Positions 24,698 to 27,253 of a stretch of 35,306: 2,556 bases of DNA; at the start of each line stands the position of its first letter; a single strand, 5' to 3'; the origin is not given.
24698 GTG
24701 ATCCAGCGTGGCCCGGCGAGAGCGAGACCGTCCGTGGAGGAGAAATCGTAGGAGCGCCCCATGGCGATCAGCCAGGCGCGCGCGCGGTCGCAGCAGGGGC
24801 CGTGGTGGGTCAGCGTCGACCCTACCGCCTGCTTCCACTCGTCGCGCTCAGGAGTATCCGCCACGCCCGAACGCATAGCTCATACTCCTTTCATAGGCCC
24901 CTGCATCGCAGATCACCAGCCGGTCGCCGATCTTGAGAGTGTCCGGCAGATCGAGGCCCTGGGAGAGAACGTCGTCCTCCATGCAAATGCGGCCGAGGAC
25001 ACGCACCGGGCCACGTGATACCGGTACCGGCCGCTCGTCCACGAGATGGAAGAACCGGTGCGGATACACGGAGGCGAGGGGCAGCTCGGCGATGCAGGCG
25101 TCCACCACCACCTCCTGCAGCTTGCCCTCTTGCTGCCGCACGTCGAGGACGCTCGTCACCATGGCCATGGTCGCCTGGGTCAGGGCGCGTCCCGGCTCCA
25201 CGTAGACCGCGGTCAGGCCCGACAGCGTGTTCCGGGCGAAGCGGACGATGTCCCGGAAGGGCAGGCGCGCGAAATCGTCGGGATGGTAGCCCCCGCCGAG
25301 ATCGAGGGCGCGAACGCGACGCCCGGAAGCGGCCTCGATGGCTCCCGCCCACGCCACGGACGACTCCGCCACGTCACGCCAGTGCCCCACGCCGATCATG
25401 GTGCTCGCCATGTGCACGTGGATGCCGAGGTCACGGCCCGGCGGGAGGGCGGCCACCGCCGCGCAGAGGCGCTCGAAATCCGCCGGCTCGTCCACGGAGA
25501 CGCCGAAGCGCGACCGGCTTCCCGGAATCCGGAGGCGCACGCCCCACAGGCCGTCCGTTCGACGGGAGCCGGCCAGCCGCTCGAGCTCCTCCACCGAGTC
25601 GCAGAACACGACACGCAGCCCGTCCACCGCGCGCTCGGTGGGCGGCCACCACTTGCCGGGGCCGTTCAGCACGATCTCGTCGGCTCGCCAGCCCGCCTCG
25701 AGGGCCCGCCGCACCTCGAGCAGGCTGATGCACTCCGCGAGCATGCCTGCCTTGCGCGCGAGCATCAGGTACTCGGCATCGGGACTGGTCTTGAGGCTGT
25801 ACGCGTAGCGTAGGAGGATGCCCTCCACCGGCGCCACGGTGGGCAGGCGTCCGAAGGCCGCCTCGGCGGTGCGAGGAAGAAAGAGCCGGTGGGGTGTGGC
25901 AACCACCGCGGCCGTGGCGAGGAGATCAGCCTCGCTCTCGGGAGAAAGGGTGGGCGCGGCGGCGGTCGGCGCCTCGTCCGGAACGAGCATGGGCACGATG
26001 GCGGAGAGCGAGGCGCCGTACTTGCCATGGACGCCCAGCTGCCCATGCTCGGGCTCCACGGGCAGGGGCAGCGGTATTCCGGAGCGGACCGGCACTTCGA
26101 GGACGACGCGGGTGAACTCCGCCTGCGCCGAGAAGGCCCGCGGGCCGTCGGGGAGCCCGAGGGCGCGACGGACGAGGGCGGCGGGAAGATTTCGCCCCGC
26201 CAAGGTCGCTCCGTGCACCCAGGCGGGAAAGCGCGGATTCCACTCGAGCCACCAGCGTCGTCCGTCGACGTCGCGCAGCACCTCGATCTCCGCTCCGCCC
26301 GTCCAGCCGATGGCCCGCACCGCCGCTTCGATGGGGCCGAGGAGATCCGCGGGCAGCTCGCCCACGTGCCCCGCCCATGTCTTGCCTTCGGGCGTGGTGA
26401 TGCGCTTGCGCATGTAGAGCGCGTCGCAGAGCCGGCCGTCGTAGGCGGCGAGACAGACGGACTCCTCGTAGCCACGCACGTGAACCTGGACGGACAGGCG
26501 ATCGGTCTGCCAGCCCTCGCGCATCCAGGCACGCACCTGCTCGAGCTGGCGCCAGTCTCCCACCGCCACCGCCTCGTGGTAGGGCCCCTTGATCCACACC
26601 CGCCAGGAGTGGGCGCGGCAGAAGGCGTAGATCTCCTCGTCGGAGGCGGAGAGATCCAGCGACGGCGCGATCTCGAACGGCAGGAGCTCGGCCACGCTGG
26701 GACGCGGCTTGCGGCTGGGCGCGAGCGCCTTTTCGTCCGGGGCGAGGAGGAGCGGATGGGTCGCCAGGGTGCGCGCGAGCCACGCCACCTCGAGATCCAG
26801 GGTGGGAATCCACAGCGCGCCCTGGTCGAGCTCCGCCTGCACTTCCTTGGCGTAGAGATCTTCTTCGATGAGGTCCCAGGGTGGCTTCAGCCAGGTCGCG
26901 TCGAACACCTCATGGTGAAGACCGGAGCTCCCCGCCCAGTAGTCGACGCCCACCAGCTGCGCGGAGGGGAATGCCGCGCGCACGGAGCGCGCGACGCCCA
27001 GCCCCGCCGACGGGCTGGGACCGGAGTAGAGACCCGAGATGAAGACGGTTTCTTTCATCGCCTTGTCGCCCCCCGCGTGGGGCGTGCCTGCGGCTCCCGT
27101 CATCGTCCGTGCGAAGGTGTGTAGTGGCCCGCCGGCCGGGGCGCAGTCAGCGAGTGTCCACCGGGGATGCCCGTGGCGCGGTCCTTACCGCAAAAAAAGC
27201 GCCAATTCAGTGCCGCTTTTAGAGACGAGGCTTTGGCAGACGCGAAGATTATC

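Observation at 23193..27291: Candidate undescribed cassette: ATP-grasp::PLP-decarboxylase fusion + transglutaminase-like protein + UT-family channel, chained by overlapping frames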

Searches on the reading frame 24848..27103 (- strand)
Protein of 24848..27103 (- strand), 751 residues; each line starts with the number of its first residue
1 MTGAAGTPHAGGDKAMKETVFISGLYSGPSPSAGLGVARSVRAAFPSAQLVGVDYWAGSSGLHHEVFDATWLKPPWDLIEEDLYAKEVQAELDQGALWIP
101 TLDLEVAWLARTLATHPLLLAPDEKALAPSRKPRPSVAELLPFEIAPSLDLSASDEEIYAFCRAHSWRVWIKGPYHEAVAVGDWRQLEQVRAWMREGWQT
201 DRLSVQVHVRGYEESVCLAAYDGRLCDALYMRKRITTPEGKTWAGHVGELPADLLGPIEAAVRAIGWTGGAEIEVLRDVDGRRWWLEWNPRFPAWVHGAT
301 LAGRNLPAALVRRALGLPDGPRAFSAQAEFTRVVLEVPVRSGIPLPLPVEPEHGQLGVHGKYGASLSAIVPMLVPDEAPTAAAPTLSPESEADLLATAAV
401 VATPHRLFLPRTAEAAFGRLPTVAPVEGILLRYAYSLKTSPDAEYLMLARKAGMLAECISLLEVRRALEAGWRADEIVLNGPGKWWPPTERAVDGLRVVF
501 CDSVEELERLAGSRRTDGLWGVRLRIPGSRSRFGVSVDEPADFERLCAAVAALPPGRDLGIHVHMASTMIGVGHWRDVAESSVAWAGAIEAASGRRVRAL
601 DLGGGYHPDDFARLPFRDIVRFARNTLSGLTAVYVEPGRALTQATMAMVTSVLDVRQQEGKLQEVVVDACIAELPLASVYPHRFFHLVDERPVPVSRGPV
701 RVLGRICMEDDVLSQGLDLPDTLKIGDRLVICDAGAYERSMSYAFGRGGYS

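Call 3: search_protein_families(library=pfam, proteins=[window:24848-27103:-], max_evalue=0.01)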
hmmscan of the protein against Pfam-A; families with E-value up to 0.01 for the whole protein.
window:24848-27103:- (751 aa): 3 families
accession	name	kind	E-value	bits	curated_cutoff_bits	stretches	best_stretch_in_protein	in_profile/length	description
PF02784.22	Orn_Arg_deC_N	-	1e-12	48.4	23.4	1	433-642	20-246/247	Pyridoxal-dependent decarboxylase, pyridoxal binding domain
PF00278.28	Orn_DAP_Arg_deC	-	7.1e-10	39.5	23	1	644-735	6-95/95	Pyridoxal-dependent decarboxylase, C-terminal sheet domain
PF15632.11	ATPgrasp_Ter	-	0.00091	19.4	29.1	1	205-320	7-112/131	ATP-grasp in the biosynthetic pathway with Ter operon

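Call 4: search_protein_families(library=ncbifam, proteins=[window:24848-27103:-], max_evalue=0.01)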
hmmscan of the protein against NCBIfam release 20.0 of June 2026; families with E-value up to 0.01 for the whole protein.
window:24848-27103:- (751 aa): 7 families
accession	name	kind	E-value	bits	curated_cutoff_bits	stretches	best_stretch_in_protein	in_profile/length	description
TIGR01048.1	lysA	equivalog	7.9e-29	100.4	297.9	1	434-743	54-382/417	diaminopimelate decarboxylase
NF041039.1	FslC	exception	1e-18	67.4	500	2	631-741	283-389/418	rhizoferrin biosystnesis N-citrylornithine decarboxylase FslC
NF006515.0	PRK08961.1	equivalog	1.1e-16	60.1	802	1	407-745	507-848/861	bifunctional aspartate kinase/diaminopimelate decarboxylase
TIGR03099.1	dCO2ase_PEP1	hypoth_equivalog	3.6e-10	39.5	478.45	1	432-742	51-383/398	pyridoxal-dependent decarboxylase, exosortase A system-associated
NF052544.1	OrLyDeCDokD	equivalog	2.4e-09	36.3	700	1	444-738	82-419/461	ornithine/lysine decarboxylase DokD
TIGR01047.1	nspC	equivalog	0.00068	18.2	409.05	1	632-737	228-340/380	carboxynorspermidine decarboxylase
NF009402.0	PRK12767.1-1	equivalog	0.0034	16.2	218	1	217-315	204-299/329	carbamoyl phosphate synthase-like protein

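Call 5: find_homologous_proteins(query=window:24848-27103:-, max_evalue=0.00001)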
Query window:24848-27103:- (751 aa): 943 proteins with E <= 0.00001 among 8000 candidates; the best 120 are listed.
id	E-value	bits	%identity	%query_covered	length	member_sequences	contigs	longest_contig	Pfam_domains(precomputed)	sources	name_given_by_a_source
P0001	0.0e+0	1581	94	98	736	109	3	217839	PF02784.23,PF00278.29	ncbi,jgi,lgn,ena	-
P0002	0.0e+0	1546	91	98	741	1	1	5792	PF02784.23,PF00278.29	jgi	jgi:diaminopimelate decarboxylase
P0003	0.0e+0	1526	91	98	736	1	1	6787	PF02784.23,PF00278.29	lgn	-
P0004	0.0e+0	1502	89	98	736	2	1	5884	PF02784.23,PF00278.29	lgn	-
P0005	0.0e+0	1479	87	98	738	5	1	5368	PF02784.23,PF00278.29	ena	-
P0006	0.0e+0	1477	88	98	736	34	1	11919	PF02784.23,PF00278.29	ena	-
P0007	0.0e+0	1437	85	98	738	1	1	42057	PF02784.23,PF00278.29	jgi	jgi:diaminopimelate decarboxylase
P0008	0.0e+0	1426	85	98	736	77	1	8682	PF02784.23,PF00278.29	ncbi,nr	ncbi:MAG TPA: hypothetical protein VKV41_00425 [Methylomirabilota bacterium]|nr:hypothetical protein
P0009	0.0e+0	1385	83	98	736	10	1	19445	PF15632.12,PF02784.23,PF00278.29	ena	-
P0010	0.0e+0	1367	84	93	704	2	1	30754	PF02784.23,PF00278.29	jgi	jgi:diaminopimelate decarboxylase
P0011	0.0e+0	1350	81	98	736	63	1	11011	PF15632.12,PF02784.23,PF00278.29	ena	-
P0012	0.0e+0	1298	78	99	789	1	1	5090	PF02784.23,PF00278.29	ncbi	-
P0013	0.0e+0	1250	81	91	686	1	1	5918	PF02784.23,PF00278.29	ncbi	-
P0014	0.0e+0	1224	72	98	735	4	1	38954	PF02784.23,PF00278.29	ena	-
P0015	0.0e+0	1217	72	98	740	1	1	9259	PF02784.23,PF00278.29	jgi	jgi:diaminopimelate decarboxylase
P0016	0.0e+0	1212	72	98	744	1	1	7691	PF15632.12,PF02784.23,PF00278.29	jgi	jgi:diaminopimelate decarboxylase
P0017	0.0e+0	1203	72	98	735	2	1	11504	PF02784.23,PF00278.29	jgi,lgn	jgi:diaminopimelate decarboxylase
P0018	0.0e+0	1201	70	98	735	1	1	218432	PF02784.23,PF00278.29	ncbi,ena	-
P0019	0.0e+0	1196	70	98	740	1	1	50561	PF02784.23,PF00278.29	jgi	jgi:diaminopimelate decarboxylase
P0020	0.0e+0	1190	70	98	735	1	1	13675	PF02784.23,PF00278.29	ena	-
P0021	0.0e+0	1184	70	98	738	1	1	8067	PF02784.23,PF00278.29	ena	-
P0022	0.0e+0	1178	69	98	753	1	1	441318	PF02784.23,PF00278.29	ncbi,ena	-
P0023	0.0e+0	1177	70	98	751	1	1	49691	PF02784.23,PF00278.29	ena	-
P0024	0.0e+0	1175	69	98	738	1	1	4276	PF02784.23,PF00278.29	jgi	jgi:diaminopimelate decarboxylase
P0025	0.0e+0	1164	69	98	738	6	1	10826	PF02784.23,PF00278.29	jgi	jgi:diaminopimelate decarboxylase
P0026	0.0e+0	1155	68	98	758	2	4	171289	PF02784.23,PF00278.29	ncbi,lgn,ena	-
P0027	0.0e+0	1154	68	98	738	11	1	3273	PF02784.23,PF00278.29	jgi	jgi:diaminopimelate decarboxylase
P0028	0.0e+0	1153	69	98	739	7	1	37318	PF02784.23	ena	-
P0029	0.0e+0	1150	68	98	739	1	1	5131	PF02784.23,PF00278.29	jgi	jgi:diaminopimelate decarboxylase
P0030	0.0e+0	1150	68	99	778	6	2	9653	PF02784.23,PF00278.29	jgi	jgi:diaminopimelate decarboxylase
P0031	0.0e+0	1147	69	98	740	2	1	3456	PF02784.23,PF00278.29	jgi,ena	-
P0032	0.0e+0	1145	69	98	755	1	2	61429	PF02784.23,PF00278.29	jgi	jgi:diaminopimelate decarboxylase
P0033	0.0e+0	1142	68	98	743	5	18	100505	PF02784.23,PF00278.29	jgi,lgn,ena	-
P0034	0.0e+0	1141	69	98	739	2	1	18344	PF15632.12,PF02784.23,PF00278.29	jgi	jgi:diaminopimelate decarboxylase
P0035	0.0e+0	1093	64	98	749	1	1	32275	PF15632.12,PF02784.23,PF00278.29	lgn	-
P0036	0.0e+0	1076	65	97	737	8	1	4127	PF02784.23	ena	-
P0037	0.0e+0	1073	64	98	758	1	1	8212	PF02784.23,PF00278.29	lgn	-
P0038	0.0e+0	1046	63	98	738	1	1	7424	PF02784.23,PF00278.29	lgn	-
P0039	0.0e+0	1044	64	97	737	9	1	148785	PF02784.23,PF00278.29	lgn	-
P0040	1.3e-296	1004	63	95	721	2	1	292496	PF02784.23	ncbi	-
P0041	4.9e-265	899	56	98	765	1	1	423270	PF15632.12,PF02784.23,PF00278.29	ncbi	ncbi:MAG: hypothetical protein U0169_02840 [Polyangiaceae bacterium]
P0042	2.0e-249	848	49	98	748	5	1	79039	PF15632.12,PF02784.23,PF00278.29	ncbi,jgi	jgi:diaminopimelate decarboxylase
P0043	1.1e-247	842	49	98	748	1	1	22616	PF02784.23,PF00278.29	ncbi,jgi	jgi:diaminopimelate decarboxylase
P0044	5.4e-245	833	52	98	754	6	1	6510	PF02784.23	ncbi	-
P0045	7.1e-244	829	49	98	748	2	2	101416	PF02784.23,PF00278.29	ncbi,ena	-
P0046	2.8e-240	817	53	97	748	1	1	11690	PF15632.12,PF02784.23,PF00278.29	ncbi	-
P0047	3.4e-237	807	50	97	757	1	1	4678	PF02784.23,PF00278.29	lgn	-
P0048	4.1e-237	807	51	95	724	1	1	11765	PF02784.23,PF00278.29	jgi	jgi:diaminopimelate decarboxylase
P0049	3.0e-235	801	52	97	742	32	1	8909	PF02784.23,PF00278.29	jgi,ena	-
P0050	6.2e-235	800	53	97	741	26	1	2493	PF02784.23,PF00278.29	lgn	-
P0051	1.2e-234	799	52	97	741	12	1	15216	PF02784.23,PF00278.29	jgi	jgi:diaminopimelate decarboxylase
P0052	6.9e-234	796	52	97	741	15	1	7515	PF02784.23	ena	-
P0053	1.2e-232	792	51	97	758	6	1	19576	PF02784.23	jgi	jgi:diaminopimelate decarboxylase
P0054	3.9e-232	791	51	97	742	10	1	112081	PF02784.23,PF00278.29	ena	-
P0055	1.3e-231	789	52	97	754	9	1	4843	PF02784.23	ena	-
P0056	3.5e-231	787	51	98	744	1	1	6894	PF15632.12,PF02784.23,PF00278.29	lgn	-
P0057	2.1e-230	785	48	97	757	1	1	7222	PF02784.23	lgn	-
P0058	8.2e-230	783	50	97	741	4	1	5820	PF02784.23,PF00278.29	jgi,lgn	-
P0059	9.7e-230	783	52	98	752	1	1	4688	PF15632.12,PF02784.23,PF00278.29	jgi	jgi:diaminopimelate decarboxylase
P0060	4.5e-225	767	50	98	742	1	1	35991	PF15632.12,PF02784.23,PF00278.29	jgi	-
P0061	4.9e-223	760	48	98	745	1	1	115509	PF02784.23,PF00278.29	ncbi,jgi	jgi:diaminopimelate decarboxylase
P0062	3.5e-222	758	48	98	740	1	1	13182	PF02784.23,PF00278.29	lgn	-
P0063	1.3e-221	756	46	98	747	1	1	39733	PF15632.12,PF02784.23,PF00278.29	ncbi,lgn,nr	ncbi:MAG: hypothetical protein NT027_08590 [Proteobacteria bacterium]|nr:hypothetical protein [Pseud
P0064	9.6e-220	750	48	98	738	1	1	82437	PF02784.23,PF00278.29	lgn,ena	-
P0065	1.7e-219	749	47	97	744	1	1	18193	PF15632.12,PF02784.23,PF00278.29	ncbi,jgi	jgi:diaminopimelate decarboxylase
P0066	2.4e-219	748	45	97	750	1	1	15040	PF02784.23,PF00278.29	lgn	-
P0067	4.2e-217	741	48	98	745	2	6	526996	PF02784.23,PF00278.29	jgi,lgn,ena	-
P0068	5.4e-217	740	45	97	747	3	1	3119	PF15632.12,PF02784.23,PF00278.29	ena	-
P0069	1.1e-215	736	46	97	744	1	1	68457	PF02784.23,PF00278.29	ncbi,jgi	jgi:diaminopimelate decarboxylase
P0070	1.5e-215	736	45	97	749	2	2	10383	PF15632.12,PF02784.23,PF00278.29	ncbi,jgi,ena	jgi:diaminopimelate decarboxylase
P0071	9.3e-213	726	45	98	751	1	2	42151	PF02784.23,PF00278.29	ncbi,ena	-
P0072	3.3e-212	725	45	98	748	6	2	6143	PF02784.23,PF00278.29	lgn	-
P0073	9.1e-209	713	48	97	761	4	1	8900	PF02784.23,PF00278.29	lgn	-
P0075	1.0e-206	706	47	97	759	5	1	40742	PF02784.23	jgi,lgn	jgi:diaminopimelate decarboxylase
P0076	1.6e-205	703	45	97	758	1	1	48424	PF15632.12,PF02784.23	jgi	jgi:diaminopimelate decarboxylase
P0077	1.9e-204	699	48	97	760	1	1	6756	PF02784.23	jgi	jgi:diaminopimelate decarboxylase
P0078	3.9e-202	691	47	97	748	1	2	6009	PF15632.12,PF02784.23,PF00278.29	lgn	-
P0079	4.4e-202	691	46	97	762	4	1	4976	PF02784.23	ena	-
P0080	1.8e-201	689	45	98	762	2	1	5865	PF02784.23,PF00278.29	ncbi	-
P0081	4.2e-201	688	45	98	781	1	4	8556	PF15632.12,PF02784.23,PF00278.29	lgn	-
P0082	9.0e-200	684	44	97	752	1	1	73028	PF15632.12,PF02784.23,PF00278.29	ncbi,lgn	ncbi:MAG: ATP-grasp domain-containing protein [Pyrinomonadaceae bacterium]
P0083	2.2e-199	682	46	97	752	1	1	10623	PF02784.23,PF00278.29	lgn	-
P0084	5.5e-199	681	45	97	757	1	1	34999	PF15632.12,PF02784.23,PF00278.29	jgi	jgi:diaminopimelate decarboxylase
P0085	5.7e-199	681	45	97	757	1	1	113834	PF15632.12,PF02784.23,PF00278.29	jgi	jgi:diaminopimelate decarboxylase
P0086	9.1e-199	680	44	97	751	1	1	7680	PF15632.12,PF02784.23,PF00278.29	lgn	-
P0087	6.2e-198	677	43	97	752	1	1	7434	PF15632.12,PF02784.23,PF00278.29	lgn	-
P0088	7.2e-198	677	43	98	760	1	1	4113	PF15632.12,PF02784.23,PF00278.29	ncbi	ncbi:MAG: ATP-grasp domain-containing protein [Pyrinomonadaceae bacterium]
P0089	9.0e-198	677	43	97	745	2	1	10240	PF02784.23,PF00278.29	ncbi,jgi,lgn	ncbi:MAG: hypothetical protein QXH24_06745 [Candidatus Bathyarchaeia archaeon]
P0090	1.2e-197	676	43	97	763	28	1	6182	PF02784.23,PF00278.29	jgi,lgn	jgi:diaminopimelate decarboxylase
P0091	1.7e-197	676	45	97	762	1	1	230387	PF15632.12,PF02784.23,PF00278.29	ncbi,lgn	-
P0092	2.3e-197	676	45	97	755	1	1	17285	PF15632.12,PF02784.23,PF00278.29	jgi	jgi:diaminopimelate decarboxylase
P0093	4.2e-197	675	44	97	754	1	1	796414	PF15632.12,PF02784.23,PF00278.29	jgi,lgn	jgi:diaminopimelate decarboxylase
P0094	4.9e-197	674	44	97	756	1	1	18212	PF15632.12,PF02784.23,PF00278.29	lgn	-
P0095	8.5e-197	674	44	97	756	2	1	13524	PF15632.12,PF02784.23,PF00278.29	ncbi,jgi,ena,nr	ncbi:MAG TPA: hypothetical protein VM937_07130 [Burkholderiaceae bacterium]|jgi:diaminopimelate deca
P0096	1.0e-196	673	44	97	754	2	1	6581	PF15632.12,PF02784.23,PF00278.29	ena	-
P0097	1.9e-196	673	44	97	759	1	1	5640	PF15632.12,PF02784.23,PF00278.29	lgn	-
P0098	2.7e-196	672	45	97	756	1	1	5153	PF15632.12,PF02784.23,PF00278.29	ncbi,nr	ncbi:MAG TPA: ATP-grasp domain-containing protein [Pyrinomonadaceae bacterium]|nr:ATP-grasp domain-c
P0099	2.9e-196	672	45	97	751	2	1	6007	PF15632.12,PF02784.23,PF00278.29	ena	-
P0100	3.6e-196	672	44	97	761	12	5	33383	PF15632.12,PF02784.23,PF00278.29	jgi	jgi:diaminopimelate decarboxylase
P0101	5.7e-196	671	43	97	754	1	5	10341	PF15632.12,PF02784.23,PF00278.29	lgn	-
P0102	5.8e-196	671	46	97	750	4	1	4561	PF15632.12,PF02784.23,PF00278.29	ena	-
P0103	8.0e-196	670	43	97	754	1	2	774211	PF15632.12,PF02784.23,PF00278.29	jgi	jgi:diaminopimelate decarboxylase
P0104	1.2e-195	670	45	97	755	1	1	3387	PF15632.12,PF02784.23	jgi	jgi:diaminopimelate decarboxylase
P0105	2.0e-195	669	44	97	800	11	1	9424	PF15632.12,PF02784.23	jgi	jgi:diaminopimelate decarboxylase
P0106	2.1e-195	669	45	97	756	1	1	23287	PF15632.12,PF02784.23,PF00278.29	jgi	jgi:diaminopimelate decarboxylase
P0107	2.7e-195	669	44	97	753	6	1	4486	PF02784.23,PF00278.29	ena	-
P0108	2.9e-195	669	44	97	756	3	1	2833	PF15632.12,PF02784.23,PF00278.29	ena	-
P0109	3.0e-195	669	44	97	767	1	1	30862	PF15632.12,PF02784.23,PF00278.29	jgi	jgi:diaminopimelate decarboxylase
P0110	3.2e-195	668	44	97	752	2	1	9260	PF15632.12,PF02784.23,PF00278.29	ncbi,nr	ncbi:MAG: hypothetical protein JO053_01715 [Acidobacteria bacterium]|nr:hypothetical protein [Acidob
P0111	4.3e-195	668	44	97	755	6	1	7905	PF15632.12,PF02784.23,PF00278.29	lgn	-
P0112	4.5e-195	668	43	97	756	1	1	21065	PF15632.12,PF02784.23,PF00278.29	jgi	jgi:diaminopimelate decarboxylase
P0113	9.0e-195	667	44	97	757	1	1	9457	PF15632.12,PF02784.23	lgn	-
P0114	9.2e-195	667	44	98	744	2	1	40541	PF02784.23,PF00278.29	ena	-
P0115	1.4e-194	666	45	97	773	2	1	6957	PF15632.12,PF02784.23,PF00278.29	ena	-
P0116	1.5e-194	666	43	97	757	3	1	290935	PF15632.12,PF02784.23,PF00278.29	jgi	jgi:diaminopimelate decarboxylase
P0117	2.0e-194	666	46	98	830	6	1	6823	PF15632.12,PF02784.23,PF00278.29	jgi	jgi:diaminopimelate decarboxylase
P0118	4.7e-194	665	43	97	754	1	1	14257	PF15632.12,PF02784.23,PF00278.29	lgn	-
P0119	6.6e-194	664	48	47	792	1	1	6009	PF15632.12,PF02784.23,PF00278.29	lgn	-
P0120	7.2e-194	664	45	97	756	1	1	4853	PF15632.12,PF02784.23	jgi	-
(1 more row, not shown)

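Call 6: find_encoding_contigs(protein=P0001, flank=8000, max_places=3)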
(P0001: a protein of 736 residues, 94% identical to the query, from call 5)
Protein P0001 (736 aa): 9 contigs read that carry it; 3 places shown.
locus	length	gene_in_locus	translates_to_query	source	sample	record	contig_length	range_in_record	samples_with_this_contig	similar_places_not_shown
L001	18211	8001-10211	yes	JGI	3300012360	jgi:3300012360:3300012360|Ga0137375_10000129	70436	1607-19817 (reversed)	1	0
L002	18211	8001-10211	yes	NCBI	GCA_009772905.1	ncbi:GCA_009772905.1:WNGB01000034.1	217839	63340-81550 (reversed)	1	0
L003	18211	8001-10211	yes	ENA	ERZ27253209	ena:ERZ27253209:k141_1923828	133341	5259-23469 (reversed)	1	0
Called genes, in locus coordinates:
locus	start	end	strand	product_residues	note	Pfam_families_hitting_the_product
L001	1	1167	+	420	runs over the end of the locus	PF02844:GARS_N, PF01071:GARS_A, PF02222:ATP-grasp, PF02655:ATP-grasp_3 (weak), PF02786:CPSase_L_D2 (weak), PF02843:GARS_C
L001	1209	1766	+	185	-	PF12804:NTP_transf_3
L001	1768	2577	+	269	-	-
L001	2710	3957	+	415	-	PF22025:ThiI_fer, PF02926:THUMP, PF02568:ThiI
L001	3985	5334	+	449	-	PF01553:Acyltransferase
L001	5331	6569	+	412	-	PF07690:MFS_1, PF12832:MFS_1_like (weak), PF11700:ATG22, PF07690:MFS_1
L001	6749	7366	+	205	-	-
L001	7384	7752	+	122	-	PF07690:MFS_1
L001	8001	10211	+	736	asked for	PF02784:Orn_Arg_deC_N, PF00278:Orn_DAP_Arg_deC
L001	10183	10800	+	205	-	-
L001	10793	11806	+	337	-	PF03253:UT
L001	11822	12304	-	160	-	PF01243:PNPOx_N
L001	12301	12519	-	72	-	PF06445:GyrI-like, PF14526:Cass2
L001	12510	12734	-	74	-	PF12833:HTH_18 (faint), PF00165:HTH_AraC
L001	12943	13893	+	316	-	PF19300:BPD_transp_1_N, PF00528:BPD_transp_1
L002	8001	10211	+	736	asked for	PF02784:Orn_Arg_deC_N, PF00278:Orn_DAP_Arg_deC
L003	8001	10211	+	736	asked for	PF02784:Orn_Arg_deC_N, PF00278:Orn_DAP_Arg_deC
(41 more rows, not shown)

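Call 7: find_encoding_contigs(protein=P0041, flank=8000, max_places=2)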
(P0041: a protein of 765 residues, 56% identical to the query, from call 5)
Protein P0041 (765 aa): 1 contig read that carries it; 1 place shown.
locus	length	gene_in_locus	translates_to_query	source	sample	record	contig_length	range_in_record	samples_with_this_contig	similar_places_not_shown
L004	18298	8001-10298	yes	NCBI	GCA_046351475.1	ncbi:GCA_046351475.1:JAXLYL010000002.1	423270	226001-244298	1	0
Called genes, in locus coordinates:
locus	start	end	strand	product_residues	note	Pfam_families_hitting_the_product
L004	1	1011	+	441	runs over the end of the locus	PF13672:PP2C_2, PF00481:PP2C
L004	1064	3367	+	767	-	PF00498:FHA, PF16697:Yop-YscD_cpl, PF00498:FHA, PF00005:ABC_tran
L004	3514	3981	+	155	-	PF01061:ABC2_membrane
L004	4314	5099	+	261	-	PF01544:CorA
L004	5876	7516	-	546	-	-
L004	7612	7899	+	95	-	-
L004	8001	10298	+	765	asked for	PF15632:ATPgrasp_Ter (weak), PF00278:Orn_DAP_Arg_deC, PF02784:Orn_Arg_deC_N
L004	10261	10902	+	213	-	-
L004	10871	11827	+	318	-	PF03253:UT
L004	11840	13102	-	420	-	PF01906:YbjQ_1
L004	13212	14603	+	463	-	-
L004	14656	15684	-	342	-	PF01694:Rhomboid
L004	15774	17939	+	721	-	PF01590:GAF (weak), PF13185:GAF_2, PF01590:GAF (weak), PF13492:GAF_3 (weak), PF00990:GGDEF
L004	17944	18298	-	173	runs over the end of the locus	-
